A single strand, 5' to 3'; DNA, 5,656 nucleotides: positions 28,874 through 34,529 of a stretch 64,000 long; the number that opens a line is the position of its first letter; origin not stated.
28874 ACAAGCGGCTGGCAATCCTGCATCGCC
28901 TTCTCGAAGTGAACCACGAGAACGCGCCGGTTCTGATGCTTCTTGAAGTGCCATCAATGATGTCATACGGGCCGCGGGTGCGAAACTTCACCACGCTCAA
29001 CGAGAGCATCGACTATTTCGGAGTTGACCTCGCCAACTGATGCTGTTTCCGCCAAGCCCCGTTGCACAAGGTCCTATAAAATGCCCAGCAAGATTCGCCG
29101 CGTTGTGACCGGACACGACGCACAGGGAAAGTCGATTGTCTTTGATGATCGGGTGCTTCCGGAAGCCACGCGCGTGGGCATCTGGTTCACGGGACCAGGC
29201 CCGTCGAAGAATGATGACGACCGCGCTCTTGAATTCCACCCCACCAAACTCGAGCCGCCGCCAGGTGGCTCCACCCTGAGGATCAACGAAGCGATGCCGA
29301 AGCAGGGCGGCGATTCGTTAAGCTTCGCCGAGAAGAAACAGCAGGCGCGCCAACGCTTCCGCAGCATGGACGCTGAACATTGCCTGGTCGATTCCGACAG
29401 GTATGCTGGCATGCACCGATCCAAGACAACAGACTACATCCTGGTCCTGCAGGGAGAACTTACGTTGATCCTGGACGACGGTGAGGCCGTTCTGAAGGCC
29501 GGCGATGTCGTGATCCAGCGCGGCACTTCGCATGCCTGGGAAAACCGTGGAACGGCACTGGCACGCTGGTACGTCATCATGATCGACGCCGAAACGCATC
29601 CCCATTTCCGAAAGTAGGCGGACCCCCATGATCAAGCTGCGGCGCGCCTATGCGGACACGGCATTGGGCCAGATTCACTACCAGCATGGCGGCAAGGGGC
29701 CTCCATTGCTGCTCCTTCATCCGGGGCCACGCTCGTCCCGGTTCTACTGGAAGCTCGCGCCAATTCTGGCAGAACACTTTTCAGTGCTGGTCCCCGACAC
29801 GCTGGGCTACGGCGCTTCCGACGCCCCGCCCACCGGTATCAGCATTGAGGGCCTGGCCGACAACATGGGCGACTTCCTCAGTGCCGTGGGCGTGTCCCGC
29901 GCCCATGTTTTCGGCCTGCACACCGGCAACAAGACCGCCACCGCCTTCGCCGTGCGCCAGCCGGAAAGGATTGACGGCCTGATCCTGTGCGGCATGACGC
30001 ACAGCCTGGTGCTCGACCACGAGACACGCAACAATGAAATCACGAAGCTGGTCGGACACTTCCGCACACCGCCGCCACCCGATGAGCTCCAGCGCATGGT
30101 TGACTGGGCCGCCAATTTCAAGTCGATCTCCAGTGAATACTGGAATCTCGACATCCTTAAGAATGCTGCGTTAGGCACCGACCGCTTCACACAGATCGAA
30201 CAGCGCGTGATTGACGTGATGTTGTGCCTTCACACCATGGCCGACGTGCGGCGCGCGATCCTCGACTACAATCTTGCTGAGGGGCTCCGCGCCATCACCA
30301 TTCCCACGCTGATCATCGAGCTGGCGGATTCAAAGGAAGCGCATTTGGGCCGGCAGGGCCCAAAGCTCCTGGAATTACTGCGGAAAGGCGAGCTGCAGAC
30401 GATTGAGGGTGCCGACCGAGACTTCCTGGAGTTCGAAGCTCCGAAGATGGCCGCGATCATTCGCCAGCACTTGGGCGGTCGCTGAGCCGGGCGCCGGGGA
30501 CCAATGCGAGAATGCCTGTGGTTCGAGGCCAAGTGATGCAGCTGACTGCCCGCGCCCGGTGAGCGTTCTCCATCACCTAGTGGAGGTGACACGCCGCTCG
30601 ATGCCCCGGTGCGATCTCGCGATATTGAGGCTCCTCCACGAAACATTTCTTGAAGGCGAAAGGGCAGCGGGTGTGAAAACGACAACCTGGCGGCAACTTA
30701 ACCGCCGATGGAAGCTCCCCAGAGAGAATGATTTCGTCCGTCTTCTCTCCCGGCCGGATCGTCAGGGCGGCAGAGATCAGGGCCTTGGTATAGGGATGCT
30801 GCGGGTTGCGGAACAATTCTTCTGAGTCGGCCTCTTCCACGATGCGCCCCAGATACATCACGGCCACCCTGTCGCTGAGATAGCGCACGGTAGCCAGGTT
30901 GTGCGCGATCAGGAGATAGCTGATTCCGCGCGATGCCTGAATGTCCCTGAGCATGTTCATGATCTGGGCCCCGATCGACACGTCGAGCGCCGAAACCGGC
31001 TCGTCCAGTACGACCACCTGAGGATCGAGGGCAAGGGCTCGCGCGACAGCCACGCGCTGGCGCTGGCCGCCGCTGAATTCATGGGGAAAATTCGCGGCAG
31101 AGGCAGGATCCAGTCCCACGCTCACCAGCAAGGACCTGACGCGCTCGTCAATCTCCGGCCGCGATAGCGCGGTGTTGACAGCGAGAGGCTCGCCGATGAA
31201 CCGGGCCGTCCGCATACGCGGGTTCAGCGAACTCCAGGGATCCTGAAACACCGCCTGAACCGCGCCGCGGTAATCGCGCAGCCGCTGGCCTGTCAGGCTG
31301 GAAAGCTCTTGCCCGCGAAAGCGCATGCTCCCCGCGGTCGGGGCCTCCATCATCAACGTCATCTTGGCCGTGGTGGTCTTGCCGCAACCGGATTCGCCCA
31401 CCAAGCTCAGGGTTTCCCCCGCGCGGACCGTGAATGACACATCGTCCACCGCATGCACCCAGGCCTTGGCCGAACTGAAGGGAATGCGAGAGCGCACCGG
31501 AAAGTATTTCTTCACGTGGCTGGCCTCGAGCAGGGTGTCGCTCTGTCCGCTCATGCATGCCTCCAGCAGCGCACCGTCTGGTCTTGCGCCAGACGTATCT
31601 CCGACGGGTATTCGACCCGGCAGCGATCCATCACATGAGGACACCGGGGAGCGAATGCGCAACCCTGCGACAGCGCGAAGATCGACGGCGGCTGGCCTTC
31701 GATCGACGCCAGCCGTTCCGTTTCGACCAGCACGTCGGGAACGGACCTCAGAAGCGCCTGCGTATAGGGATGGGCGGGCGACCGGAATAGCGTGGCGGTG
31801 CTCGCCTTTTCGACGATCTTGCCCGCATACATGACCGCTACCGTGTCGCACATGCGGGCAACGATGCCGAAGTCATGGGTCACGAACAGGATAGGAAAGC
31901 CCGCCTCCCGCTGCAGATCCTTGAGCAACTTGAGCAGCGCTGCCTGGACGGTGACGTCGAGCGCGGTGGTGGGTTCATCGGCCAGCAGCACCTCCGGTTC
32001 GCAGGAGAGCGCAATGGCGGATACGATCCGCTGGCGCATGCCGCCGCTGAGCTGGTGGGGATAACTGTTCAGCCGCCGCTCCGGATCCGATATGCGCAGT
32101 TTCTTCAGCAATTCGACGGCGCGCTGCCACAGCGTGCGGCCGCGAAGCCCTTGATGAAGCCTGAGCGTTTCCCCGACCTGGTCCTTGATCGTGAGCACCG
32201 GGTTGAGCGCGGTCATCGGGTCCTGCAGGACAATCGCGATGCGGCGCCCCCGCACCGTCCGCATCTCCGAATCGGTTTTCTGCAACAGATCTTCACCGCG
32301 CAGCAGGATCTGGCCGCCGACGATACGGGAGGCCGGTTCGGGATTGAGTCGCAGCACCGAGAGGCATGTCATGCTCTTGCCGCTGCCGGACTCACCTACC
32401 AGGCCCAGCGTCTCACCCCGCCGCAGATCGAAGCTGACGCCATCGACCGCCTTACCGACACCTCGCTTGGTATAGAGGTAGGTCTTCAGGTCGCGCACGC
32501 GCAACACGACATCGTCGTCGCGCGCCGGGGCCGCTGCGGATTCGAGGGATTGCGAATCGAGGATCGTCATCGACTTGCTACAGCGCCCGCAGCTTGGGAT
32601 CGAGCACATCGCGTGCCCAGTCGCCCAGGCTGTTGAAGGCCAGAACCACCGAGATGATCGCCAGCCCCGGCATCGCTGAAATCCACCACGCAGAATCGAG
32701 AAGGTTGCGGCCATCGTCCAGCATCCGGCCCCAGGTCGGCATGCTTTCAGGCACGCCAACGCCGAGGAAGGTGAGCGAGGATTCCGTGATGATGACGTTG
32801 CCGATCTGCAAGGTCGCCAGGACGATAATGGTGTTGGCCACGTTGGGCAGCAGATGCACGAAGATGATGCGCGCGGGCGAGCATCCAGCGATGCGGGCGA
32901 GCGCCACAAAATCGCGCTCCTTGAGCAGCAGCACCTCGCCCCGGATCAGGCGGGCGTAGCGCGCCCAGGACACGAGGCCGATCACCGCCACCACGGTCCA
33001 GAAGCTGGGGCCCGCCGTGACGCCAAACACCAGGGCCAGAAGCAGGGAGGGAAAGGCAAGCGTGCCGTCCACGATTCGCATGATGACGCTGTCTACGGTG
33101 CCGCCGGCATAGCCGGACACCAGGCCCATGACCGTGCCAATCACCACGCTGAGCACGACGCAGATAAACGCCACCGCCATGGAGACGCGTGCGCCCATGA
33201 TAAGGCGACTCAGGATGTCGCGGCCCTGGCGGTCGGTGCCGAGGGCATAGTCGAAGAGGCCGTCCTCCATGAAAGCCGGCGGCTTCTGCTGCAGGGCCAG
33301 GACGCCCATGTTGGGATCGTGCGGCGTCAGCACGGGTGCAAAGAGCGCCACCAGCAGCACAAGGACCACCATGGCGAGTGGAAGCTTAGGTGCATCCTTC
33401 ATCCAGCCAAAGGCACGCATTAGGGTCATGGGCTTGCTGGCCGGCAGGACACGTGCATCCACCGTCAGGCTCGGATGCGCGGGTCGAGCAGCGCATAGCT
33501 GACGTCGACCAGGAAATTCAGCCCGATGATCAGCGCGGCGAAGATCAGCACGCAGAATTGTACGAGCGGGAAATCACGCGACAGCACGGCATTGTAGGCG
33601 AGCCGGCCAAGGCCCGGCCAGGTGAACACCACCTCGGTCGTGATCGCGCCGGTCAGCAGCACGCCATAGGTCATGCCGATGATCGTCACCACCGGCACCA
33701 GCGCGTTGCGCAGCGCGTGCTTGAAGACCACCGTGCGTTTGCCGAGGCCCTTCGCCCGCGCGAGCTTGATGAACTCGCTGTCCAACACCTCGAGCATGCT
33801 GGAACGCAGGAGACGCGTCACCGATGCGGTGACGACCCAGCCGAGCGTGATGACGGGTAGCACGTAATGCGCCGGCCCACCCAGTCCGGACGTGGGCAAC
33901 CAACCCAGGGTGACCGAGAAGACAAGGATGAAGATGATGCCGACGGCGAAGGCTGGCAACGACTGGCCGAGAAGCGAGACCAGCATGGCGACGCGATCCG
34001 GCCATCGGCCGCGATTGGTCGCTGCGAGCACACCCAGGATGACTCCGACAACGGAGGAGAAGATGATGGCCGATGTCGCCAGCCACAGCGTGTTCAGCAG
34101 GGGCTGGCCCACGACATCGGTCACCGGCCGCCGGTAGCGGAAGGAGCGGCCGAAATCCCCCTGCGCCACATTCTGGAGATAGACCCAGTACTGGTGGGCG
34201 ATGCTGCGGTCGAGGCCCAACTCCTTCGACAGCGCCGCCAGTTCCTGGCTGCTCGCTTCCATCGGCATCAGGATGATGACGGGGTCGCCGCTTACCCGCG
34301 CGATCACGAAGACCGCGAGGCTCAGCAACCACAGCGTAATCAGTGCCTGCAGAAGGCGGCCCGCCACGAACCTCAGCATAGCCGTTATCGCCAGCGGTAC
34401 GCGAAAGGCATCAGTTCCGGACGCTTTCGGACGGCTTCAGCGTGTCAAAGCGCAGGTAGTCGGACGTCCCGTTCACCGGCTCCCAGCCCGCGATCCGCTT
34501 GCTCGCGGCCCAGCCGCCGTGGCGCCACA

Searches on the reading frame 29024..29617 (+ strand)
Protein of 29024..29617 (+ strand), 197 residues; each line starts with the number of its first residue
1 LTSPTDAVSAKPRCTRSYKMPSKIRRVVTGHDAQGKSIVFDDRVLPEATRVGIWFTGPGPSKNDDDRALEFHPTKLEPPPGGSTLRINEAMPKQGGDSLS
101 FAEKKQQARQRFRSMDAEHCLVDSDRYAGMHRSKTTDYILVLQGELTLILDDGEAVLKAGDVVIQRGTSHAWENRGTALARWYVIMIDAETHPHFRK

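Call 8: search_protein_families(library=pfam, proteins=[window:29024-29617:+])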
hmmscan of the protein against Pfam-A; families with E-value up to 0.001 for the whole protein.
window:29024-29617:+ (197 aa): 1 family
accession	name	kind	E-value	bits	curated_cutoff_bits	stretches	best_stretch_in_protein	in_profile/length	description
PF07883.17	Cupin_2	-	1.7e-10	40.9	27.2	1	127-185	10-69/70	Cupin domain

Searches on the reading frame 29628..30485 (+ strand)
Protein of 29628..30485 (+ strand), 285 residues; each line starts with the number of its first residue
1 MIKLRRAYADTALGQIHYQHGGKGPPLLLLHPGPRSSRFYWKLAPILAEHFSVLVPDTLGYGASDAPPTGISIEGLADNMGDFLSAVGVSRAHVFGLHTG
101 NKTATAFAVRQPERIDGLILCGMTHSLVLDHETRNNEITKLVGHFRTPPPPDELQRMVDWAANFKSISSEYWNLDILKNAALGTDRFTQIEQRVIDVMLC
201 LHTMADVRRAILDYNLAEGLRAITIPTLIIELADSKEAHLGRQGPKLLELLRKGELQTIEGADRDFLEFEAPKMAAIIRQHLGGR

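Call 8: search_protein_families(library=pfam, proteins=[window:29628-30485:+])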
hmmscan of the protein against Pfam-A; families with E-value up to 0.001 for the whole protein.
window:29628-30485:+ (285 aa): 2 families
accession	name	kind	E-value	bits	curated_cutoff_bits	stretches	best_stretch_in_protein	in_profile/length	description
PF00561.26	Abhydrolase_1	-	4.5e-14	53.2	25.8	1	25-125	1-103/245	alpha/beta hydrolase fold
PF12697.13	Abhydrolase_6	-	4.4e-07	31.2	26.3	1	28-263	2-203/217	Alpha/beta hydrolase family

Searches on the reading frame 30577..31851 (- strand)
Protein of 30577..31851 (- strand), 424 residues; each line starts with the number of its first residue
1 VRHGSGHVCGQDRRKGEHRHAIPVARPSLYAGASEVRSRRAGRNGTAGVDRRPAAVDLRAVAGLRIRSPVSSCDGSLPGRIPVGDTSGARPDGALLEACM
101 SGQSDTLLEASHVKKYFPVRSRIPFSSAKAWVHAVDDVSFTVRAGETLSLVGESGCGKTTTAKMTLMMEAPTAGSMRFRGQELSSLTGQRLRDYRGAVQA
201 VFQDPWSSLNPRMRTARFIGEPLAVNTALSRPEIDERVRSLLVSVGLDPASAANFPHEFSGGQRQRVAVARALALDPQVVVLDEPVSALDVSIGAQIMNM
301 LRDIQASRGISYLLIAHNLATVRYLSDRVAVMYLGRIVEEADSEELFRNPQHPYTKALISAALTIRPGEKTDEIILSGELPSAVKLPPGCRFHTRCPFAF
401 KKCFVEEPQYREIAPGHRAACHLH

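Call 8: search_protein_families(library=pfam, proteins=[window:30577-31851:-])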
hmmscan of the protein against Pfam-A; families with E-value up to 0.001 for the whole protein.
window:30577-31851:- (424 aa): 3 families
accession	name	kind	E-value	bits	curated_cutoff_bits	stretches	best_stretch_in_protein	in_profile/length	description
PF00005.33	ABC_tran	-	1.9e-31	109.9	25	1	136-286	2-136/137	ABC transporter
PF08352.17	oligo_HPY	-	1.6e-19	70.4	27.1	1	338-403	1-65/65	Oligopeptide/dipeptide transporter, C-terminal region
PF13401.12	AAA_22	-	0.00024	21.8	27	0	148-317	8-123/130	AAA domain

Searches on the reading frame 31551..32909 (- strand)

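Call 8: search_protein_families(library=pfam, proteins=[window:31551-32909:-])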
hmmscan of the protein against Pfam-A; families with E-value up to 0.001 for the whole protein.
window:31551-32909:- (452 aa): 4 families
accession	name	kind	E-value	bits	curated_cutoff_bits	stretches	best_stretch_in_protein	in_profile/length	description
PF00005.33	ABC_tran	-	5e-27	95.6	25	1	156-315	2-137/137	ABC transporter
PF08352.17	oligo_HPY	-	7.4e-21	74.8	27.1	1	366-430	1-65/65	Oligopeptide/dipeptide transporter, C-terminal region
PF13304.12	AAA_21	-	1.8e-05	25.4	27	1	278-349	229-302/304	AAA domain, putative AbiEii toxin, Type IV TA system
PF13401.12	AAA_22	-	0.00016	22.4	27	1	170-344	10-122/130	AAA domain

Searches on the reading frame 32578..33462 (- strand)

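Call 56: search_protein_families(library=pfam, proteins=[window:32578-33462:-])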
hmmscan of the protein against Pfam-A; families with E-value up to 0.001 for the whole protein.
window:32578-33462:- (294 aa): 2 families
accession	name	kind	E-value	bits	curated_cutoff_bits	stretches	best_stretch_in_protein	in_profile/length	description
PF00528.27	BPD_transp_1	-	3.9e-29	102.1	26.4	1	109-292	1-183/184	Binding-protein-dependent transport system inner membrane component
PF12911.12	OppC_N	-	0.0004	20.7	23.9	1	29-62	20-53/53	N-terminal TM domain of oligopeptide transport permease C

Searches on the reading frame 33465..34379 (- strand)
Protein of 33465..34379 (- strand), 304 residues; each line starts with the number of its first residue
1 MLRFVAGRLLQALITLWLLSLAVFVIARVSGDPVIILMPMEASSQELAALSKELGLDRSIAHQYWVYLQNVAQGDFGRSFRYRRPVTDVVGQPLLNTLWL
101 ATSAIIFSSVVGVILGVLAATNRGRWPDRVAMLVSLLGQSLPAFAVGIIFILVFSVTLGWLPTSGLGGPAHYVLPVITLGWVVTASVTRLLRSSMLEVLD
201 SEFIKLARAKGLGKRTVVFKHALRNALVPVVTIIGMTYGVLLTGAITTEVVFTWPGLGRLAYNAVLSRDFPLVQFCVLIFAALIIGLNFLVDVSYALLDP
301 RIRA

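Call 56: search_protein_families(library=pfam, proteins=[window:33465-34379:-])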
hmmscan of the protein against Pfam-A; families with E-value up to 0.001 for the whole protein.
window:33465-34379:- (304 aa): 2 families
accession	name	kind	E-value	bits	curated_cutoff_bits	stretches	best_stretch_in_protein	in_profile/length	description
PF00528.27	BPD_transp_1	-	4.4e-45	154.1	26.4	1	112-303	1-183/184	Binding-protein-dependent transport system inner membrane component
PF19300.4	BPD_transp_1_N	-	9.5e-11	42.3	23.8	1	1-74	1-75/114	Binding-prot-dependent transport system membrane comp, N-term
